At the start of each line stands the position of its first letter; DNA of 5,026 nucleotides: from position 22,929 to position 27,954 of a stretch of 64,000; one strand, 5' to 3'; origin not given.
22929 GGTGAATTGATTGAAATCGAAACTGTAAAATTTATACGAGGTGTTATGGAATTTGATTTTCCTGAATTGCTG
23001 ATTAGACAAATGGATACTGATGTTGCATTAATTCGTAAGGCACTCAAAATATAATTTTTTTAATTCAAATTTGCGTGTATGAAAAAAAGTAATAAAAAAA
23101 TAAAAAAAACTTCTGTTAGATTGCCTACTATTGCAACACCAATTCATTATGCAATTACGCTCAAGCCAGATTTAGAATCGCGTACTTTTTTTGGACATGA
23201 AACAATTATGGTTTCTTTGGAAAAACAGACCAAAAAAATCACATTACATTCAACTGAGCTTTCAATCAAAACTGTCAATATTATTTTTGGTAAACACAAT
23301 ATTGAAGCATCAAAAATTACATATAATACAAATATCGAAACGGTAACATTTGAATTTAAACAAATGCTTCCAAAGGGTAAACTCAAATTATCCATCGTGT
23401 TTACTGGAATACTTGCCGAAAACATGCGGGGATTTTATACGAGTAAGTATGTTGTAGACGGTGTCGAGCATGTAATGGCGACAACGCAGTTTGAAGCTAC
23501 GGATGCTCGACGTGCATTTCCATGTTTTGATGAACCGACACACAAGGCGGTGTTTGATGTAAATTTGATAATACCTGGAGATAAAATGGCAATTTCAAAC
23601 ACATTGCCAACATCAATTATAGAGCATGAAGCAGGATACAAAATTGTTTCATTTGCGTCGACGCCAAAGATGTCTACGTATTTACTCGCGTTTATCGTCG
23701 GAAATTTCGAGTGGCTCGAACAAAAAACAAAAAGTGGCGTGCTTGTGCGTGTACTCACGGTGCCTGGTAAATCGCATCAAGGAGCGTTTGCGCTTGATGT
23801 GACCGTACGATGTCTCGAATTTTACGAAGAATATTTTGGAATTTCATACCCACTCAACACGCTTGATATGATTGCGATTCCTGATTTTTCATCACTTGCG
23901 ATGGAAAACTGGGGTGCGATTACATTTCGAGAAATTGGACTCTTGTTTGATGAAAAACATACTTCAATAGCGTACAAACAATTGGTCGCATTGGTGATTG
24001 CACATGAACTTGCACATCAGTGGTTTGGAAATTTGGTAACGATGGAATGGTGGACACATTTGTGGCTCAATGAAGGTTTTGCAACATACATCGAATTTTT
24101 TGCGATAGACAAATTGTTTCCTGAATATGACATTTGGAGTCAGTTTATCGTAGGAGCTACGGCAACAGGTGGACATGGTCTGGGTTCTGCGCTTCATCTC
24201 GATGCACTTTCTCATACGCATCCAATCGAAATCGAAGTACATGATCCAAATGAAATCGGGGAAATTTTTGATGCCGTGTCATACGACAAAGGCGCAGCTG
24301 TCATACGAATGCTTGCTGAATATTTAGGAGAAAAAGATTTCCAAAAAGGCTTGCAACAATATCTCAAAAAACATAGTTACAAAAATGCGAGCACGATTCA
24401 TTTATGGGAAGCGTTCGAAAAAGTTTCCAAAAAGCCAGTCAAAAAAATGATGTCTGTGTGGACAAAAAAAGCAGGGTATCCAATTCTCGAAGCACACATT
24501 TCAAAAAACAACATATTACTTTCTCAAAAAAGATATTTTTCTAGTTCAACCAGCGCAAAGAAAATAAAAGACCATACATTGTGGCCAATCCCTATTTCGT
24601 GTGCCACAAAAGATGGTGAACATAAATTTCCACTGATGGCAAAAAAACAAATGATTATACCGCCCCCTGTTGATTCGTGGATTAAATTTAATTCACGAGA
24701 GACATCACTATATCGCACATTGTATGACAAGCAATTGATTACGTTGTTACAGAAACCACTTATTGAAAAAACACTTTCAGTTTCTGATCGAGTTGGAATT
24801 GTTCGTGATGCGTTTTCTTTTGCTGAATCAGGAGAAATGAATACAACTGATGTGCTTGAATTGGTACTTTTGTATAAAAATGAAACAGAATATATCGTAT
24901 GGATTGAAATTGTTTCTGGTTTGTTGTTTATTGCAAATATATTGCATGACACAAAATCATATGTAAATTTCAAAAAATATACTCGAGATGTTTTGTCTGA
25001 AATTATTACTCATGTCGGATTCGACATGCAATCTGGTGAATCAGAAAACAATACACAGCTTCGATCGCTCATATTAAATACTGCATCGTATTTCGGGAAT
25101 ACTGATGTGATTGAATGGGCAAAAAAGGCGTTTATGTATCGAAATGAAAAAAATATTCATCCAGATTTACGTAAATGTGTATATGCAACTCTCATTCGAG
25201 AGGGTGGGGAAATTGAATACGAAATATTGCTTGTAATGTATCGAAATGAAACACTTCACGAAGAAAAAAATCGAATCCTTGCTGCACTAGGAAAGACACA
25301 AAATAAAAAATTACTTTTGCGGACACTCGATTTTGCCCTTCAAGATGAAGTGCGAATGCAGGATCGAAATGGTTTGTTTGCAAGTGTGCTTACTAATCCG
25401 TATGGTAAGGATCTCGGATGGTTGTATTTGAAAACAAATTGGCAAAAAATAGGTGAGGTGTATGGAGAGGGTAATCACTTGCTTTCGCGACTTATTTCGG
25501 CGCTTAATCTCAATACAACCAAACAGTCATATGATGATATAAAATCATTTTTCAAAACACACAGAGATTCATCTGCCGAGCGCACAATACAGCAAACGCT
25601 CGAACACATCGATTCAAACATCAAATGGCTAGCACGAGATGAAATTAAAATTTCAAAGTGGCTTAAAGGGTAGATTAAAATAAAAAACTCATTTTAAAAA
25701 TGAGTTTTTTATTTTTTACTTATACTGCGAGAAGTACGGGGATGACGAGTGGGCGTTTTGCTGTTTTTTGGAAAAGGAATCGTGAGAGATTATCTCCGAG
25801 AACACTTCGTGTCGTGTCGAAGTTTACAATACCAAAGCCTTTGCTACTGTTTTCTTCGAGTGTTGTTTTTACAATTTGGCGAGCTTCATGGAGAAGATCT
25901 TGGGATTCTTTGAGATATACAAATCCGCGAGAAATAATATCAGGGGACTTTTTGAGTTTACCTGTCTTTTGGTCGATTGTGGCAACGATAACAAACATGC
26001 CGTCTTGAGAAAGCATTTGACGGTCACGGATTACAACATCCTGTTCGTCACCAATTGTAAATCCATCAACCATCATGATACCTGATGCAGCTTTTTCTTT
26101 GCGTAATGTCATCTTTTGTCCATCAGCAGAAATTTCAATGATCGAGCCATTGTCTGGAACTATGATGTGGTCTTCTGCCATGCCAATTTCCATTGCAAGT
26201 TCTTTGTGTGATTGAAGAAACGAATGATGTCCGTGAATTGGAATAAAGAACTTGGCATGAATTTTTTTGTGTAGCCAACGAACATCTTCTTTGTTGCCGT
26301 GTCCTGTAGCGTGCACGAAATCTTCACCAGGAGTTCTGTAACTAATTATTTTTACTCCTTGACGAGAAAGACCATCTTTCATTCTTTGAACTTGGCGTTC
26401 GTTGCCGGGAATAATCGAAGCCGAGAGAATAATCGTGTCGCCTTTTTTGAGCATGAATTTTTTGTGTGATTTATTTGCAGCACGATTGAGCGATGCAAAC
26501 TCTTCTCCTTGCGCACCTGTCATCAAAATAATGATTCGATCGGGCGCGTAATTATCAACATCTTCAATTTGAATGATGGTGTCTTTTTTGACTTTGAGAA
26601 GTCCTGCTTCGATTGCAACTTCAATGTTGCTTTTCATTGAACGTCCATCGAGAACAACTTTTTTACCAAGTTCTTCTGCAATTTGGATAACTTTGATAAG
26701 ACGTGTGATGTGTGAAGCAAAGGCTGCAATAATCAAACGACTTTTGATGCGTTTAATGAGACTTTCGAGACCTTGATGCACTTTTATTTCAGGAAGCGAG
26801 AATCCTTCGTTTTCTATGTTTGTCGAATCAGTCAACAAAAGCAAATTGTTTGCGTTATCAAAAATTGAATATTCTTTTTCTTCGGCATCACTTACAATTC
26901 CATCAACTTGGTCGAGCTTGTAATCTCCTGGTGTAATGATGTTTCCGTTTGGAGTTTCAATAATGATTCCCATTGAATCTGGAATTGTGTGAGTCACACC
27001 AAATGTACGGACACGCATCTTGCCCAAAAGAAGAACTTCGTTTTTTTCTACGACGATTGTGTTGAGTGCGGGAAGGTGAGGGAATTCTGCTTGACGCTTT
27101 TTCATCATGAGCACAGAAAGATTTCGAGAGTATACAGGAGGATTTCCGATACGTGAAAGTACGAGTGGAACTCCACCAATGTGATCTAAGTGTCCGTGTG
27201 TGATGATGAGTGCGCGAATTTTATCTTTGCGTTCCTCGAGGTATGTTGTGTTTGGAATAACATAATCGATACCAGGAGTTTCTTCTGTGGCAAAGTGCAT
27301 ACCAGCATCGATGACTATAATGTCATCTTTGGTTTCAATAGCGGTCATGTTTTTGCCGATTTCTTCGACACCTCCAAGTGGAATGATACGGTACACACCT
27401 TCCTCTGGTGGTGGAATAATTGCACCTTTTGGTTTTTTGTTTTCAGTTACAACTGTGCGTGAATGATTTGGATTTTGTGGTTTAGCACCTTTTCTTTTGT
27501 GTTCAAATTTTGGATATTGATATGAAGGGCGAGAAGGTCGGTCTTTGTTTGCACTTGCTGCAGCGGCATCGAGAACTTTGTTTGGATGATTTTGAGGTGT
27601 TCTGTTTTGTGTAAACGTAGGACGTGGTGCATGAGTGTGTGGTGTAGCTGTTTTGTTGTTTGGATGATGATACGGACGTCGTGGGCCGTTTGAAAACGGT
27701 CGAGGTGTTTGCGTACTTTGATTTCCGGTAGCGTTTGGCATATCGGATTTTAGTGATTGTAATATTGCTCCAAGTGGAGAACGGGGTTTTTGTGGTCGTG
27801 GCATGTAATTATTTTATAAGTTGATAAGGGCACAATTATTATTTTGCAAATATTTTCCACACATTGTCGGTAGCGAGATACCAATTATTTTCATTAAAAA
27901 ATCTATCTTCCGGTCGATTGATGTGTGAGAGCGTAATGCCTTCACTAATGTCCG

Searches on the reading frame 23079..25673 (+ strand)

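Call 20: search_protein_families(library=pfam, proteins=[window:23079-25673:+], max_evalue=0.00001)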
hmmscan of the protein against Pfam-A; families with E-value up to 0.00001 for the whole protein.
window:23079-25673:+ (864 aa): 3 families
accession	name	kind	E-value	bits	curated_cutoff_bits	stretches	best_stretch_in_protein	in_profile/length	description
PF11838.14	ERAP1_C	-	4.4e-85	286.3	38.2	1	534-845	1-317/318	ERAP1-like C-terminal domain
PF01433.26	Peptidase_M1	-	3.3e-83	279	27.7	1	237-461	1-218/218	Peptidase family M1 domain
PF17900.6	Peptidase_M1_N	-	3.6e-48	164.6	25.8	1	21-202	2-186/186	Peptidase M1 N-terminal domain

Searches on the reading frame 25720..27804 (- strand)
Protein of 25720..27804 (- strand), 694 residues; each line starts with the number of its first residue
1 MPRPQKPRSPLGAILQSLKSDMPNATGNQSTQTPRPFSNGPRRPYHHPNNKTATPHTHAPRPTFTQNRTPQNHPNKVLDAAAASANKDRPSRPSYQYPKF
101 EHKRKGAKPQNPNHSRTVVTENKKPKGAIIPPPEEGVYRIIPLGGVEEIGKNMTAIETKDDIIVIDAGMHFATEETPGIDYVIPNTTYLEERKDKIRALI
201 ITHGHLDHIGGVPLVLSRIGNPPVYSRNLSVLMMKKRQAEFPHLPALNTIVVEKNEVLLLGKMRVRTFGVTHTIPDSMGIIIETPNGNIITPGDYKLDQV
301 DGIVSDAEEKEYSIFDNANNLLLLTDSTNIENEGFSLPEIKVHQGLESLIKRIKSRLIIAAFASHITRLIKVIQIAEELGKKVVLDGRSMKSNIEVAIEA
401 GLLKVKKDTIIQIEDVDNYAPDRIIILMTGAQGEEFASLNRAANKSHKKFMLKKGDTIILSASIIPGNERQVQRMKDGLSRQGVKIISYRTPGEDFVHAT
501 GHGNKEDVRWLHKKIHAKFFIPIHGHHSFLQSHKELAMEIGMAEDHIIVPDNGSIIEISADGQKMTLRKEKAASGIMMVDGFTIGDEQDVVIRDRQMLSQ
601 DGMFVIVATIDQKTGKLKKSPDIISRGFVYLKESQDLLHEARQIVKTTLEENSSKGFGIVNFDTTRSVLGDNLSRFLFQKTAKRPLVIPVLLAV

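Call 20: search_protein_families(library=pfam, proteins=[window:25720-27804:-], max_evalue=0.00001)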
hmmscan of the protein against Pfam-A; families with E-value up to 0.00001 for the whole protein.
window:25720-27804:- (694 aa): 4 families
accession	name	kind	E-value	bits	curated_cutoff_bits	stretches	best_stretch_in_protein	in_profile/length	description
PF22505.1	RNase_J_b_CASP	-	2.5e-42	144.1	27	1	354-477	1-124/126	Ribonuclease J, beta-CASP domain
PF17770.6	RNase_J_C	-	2.2e-25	90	23.8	1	591-694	1-102/102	Ribonuclease J C-terminal domain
PF00753.33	Lactamase_B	-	1.1e-15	58.5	22.7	1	151-295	6-150/196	Metallo-beta-lactamase superfamily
PF12706.13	Lactamase_B_2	-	2.7e-07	30.8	27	1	182-296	12-144/200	Beta-lactamase superfamily domain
